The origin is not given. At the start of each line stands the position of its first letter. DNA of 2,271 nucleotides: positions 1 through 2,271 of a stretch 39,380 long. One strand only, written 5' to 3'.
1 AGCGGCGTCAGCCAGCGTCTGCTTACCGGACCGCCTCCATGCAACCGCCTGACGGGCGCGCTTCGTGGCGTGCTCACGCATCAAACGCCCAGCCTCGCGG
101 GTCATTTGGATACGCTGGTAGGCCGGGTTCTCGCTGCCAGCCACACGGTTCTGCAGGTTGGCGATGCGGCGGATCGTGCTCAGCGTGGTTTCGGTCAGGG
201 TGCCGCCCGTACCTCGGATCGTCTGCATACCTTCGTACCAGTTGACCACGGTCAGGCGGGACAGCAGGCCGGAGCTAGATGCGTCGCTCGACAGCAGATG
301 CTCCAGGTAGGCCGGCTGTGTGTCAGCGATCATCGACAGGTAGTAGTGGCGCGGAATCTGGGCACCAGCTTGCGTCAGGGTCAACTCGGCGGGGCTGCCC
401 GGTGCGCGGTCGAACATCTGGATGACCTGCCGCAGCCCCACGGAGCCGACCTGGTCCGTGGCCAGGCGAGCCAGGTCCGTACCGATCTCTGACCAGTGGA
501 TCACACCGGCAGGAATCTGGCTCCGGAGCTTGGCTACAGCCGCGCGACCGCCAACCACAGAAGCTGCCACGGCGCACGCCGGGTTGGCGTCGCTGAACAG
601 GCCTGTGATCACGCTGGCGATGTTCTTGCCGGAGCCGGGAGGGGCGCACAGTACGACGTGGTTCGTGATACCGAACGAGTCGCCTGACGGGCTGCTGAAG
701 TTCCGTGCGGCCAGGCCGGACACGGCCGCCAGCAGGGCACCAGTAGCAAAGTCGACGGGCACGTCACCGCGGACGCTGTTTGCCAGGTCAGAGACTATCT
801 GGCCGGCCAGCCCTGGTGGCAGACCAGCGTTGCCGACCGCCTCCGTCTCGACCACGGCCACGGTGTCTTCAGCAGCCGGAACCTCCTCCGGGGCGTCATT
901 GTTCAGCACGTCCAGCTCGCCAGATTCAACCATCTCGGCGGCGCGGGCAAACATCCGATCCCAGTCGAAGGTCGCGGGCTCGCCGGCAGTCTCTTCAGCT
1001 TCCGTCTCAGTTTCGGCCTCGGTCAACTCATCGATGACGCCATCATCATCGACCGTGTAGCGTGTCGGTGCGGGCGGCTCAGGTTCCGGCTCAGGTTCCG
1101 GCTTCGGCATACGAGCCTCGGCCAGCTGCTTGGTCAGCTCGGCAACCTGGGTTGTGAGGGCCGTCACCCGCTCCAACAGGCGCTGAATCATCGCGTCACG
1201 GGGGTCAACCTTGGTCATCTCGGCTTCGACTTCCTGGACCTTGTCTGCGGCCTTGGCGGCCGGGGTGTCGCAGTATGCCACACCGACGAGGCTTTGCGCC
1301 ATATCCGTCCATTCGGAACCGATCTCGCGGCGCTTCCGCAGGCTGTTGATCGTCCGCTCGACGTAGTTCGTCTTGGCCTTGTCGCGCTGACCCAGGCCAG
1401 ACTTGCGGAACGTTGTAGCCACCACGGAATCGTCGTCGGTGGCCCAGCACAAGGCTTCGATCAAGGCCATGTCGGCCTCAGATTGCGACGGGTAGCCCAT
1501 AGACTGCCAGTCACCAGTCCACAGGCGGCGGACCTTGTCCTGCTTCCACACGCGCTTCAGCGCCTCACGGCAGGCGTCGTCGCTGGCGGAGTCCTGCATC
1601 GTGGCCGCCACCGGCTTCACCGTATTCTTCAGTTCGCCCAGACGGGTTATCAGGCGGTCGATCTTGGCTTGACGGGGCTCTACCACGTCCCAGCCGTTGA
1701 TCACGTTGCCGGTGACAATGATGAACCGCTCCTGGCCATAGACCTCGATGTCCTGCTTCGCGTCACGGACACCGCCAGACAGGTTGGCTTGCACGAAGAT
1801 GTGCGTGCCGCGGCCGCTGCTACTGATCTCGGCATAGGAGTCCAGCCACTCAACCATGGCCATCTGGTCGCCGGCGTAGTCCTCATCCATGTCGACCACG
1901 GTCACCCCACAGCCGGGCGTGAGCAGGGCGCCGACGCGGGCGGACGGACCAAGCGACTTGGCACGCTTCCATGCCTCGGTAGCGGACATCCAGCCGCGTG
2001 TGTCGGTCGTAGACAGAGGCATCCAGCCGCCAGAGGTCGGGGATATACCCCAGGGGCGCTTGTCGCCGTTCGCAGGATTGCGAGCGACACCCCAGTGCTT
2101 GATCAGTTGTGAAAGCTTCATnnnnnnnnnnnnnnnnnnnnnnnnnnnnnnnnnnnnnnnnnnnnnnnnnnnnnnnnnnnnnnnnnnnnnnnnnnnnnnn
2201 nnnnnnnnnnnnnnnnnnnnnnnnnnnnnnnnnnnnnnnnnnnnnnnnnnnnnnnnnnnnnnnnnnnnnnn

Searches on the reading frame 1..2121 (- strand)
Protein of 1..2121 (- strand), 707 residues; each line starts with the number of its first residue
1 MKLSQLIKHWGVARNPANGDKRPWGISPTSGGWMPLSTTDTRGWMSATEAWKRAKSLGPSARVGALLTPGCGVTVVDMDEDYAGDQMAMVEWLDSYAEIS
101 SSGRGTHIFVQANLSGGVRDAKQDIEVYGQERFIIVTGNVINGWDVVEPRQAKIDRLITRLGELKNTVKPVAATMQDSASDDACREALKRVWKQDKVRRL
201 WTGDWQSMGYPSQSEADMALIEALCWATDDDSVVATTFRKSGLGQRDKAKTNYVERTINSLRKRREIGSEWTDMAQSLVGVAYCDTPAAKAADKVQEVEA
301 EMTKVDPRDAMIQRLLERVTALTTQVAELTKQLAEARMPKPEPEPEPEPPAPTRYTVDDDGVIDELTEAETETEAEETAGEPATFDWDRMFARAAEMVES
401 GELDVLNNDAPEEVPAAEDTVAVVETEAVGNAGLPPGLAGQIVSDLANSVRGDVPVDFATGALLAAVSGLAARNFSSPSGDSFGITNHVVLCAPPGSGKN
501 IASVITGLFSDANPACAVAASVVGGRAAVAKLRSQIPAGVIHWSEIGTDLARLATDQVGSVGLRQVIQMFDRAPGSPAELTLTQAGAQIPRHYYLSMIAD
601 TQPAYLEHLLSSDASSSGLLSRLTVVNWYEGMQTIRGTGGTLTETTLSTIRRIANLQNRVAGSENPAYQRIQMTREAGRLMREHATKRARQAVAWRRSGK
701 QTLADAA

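Call 11: search_protein_families(library=pfam, proteins=[window:1-2121:-])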
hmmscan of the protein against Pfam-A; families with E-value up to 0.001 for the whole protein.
window:1-2121:- (707 aa): 1 family
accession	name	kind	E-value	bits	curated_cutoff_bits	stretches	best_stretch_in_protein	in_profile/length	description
PF22763.1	NrS1-1_pol-like_HBD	-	9e-05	22.7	27.9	1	213-260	1-53/64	NrS-1 polymerase HBD domain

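Call 22: search_dna_similar(query=window:1-2121:-, collection=phages, mode=protein, max_rows=25)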
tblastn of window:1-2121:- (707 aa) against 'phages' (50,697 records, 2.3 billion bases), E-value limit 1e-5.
Records with a match: 316; places in all: 316; records where one place covers at least 80% of the query: 0.
Best place of each record, by identity: <60% 316.
By first word of the organism name: Pseudomonas 95; Escherichia 43; Vibrio 23; Xanthomonas 18; Stenotrophomonas 15; Listeria 15; Lactobacillus 14; Sphingomonas 10; Acinetobacter 10; Enterobacteria 9; and 26 more.
By host as written in the record: Pseudomonas aeruginosa 32; - 21; Escherichia coli 17; Pseudomonas aeruginosa PAO1 11; Stenotrophomonas maltophilia 8; Escherichia coli K-12 8; Pseudomonas syringae 8; Rhodobacter capsulatus YW1 7; and 111 more.
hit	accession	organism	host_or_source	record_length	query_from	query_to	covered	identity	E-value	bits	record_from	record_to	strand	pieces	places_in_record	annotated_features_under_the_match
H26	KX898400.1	Pseudomonas phage JG054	Pseudomonas aeruginosa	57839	5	299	42%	29.1%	1e-23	113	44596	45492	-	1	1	putative primase/helicase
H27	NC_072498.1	Pseudomonas phage JG054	Pseudomonas aeruginosa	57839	5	299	42%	29.1%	1e-23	113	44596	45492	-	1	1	putative primase/helicase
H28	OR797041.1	Stenotrophomonas phage vB_SmaS_Bhz54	Stenotrophomonas maltophilia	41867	17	278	37%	32.6%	3e-25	118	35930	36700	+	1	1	putative DNA primase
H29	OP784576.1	Pseudomonas phage pPA-3099-2aT.3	Pseudomonas aeruginosa 3099-2aT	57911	5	299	42%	28.8%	2e-23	112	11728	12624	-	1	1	hypothetical protein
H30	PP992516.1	Pseudomonas phage Baskent_P4_1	Pseudomonas aeruginosa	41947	17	283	38%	31.7%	4e-25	118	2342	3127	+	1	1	DNA primase/helicase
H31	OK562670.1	Stenotrophomonas phage vB_SM_ytsc_ply2008005c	Stenotrophomonas maltophilia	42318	17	278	37%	32.2%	6e-25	117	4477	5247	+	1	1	DNA primase/helicase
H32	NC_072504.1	Stenotrophomonas phage vB_SM_ytsc_ply2008005c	Stenotrophomonas maltophilia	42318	17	278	37%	32.2%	6e-25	117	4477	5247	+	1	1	DNA primase/helicase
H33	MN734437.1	Sphingomonas phage Eidolon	Sphingomonas sp. PM2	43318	36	335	42%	28.0%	9e-18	94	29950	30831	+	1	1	DNA primase/helicase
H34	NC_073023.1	Sphingomonas phage Eidolon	Sphingomonas sp. PM2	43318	36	335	42%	28.0%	9e-18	94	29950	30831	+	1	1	DNA primase/helicase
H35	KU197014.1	Xanthomonas phage XAJ2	Xanthomonas arboricola pv. juglandis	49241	29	319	41%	28.8%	2e-21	106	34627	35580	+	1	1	replicative primase/helicase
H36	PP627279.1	Escherichia phage KS_A8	Escherichia coli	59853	9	266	36%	32.5%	2e-24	116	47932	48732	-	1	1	DNA primase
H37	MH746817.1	Achromobacter phage vB_Ade_ART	Achromobacter denitrificans PR1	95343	21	299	39%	30.0%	2e-21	106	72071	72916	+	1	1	replicative primase helicase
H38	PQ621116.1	Pseudomonas phage PSASB_03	Pseudomonas aeruginosa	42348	17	278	37%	31.9%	9e-25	117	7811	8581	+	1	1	DNA primase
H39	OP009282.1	Rhodobacter phage RcMotherGoose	Rhodobacter capsulatus YW1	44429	5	264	37%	32.1%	1e-22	110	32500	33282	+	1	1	DNA helicase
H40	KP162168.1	Paracoccus phage vB_PmaS-R3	Paracoccus marcusii JL-65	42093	69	307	34%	34.7%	2e-21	106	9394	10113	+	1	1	primase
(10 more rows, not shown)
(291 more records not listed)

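Call 52: search_protein_families(library=phrogs, proteins=[window:1-2121:-], max_evalue=0.00001)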
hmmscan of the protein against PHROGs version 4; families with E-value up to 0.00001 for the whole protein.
window:1-2121:- (707 aa): 5 families
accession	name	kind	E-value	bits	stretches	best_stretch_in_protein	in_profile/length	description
phrog_3022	-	DNA, RNA and nucleotide metabolism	8.5e-60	204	1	7-687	16-621/788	DNA primase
phrog_1829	-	DNA, RNA and nucleotide metabolism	3.3e-34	119.1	1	27-260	36-288/772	DNA primase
phrog_13901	-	DNA, RNA and nucleotide metabolism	1e-27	98.2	1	32-260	46-290/341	DNA primase/helicase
phrog_8643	-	DNA, RNA and nucleotide metabolism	8.1e-15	56.1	1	34-140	61-170/179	DNA polymerase/primase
phrog_15962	-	DNA, RNA and nucleotide metabolism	2.3e-10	40.4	1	59-183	100-238/835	DNA primase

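Call 81: get_annotated_region(hit=H28, flank=3000)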
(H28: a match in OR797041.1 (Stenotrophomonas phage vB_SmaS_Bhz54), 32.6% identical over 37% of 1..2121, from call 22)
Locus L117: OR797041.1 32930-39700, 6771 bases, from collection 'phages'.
description: Stenotrophomonas phage vB_SmaS_Bhz54, complete genome.
organism: Stenotrophomonas phage vB_SmaS_Bhz54 (NCBI taxid 3097472)
taxonomy: Viruses; Duplodnaviria; Heunggongvirae; Uroviricota; Caudoviricetes
host: Stenotrophomonas maltophilia; source: waste water; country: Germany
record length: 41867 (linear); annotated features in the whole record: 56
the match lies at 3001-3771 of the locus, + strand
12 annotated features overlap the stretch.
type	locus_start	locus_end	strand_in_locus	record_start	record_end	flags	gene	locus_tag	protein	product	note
CDS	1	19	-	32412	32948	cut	-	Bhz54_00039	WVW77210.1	putative deoxyribonucleoside 5' monophosphate phosphatase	conserved domain cl43553 YfbR superfamily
regulatory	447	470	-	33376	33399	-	-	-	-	terminator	putative transcriptional terminator, -14.10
CDS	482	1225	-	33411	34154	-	-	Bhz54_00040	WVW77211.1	putative single strand DNA binding protein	conserved domain cl04900 DUF669 superfamily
CDS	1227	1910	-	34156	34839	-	-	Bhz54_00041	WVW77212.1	putative Sak4-like ssDNA annealing protein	conservd domain pfam13479 AAA_24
CDS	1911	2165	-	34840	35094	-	-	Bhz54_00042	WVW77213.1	hypothetical protein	-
CDS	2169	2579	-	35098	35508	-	-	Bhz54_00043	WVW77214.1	hypothetical protein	-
CDS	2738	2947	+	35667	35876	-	-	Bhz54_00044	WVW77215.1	hypothetical protein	-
CDS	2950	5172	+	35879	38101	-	-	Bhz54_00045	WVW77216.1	putative DNA primase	conserved domain cl42045 PriCT_2 superfamily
CDS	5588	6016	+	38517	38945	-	-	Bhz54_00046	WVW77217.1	RusA-like Holliday junction resolvase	-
CDS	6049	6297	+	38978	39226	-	-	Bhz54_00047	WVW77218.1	hypothetical protein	-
CDS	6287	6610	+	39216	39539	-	-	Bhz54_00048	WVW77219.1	hypothetical protein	-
CDS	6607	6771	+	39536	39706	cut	-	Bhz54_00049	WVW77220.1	hypothetical protein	-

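Call 82: get_annotated_region(hit=H26, flank=3000)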
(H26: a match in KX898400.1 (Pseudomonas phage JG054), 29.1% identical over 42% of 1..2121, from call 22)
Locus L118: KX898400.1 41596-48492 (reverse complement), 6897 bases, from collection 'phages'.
description: Pseudomonas phage JG054, complete genome.
organism: Pseudomonas phage JG054 (NCBI taxid 1970800)
taxonomy: Viruses; Duplodnaviria; Heunggongvirae; Uroviricota; Caudoviricetes; Queuovirinae; Nipunavirus
host: Pseudomonas aeruginosa; source: -; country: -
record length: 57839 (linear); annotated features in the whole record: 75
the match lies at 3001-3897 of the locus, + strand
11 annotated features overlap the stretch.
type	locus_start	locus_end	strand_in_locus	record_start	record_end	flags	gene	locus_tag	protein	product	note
CDS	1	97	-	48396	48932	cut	-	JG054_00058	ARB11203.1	hypothetical protein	-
CDS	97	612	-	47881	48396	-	-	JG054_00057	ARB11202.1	hypothetical protein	-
CDS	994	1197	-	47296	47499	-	-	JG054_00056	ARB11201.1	hypothetical protein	-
CDS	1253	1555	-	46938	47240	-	-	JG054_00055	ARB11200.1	hypothetical protein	-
CDS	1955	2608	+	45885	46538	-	-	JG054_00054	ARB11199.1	hypothetical protein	-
CDS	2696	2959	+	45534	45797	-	-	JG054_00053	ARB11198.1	hypothetical protein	-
CDS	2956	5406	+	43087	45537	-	-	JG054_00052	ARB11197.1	putative primase/helicase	putative conserved protein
CDS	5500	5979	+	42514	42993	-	dut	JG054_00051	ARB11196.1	deoxyuridine 5'-triphosphate nucleotidohydrolase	-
CDS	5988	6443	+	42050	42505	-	-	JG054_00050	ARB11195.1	hypothetical protein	-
CDS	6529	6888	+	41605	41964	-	-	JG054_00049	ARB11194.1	putative RNaseH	-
CDS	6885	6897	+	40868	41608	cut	thyX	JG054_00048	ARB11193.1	putative thymidylate synthase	putative thymidylate synthase ThyX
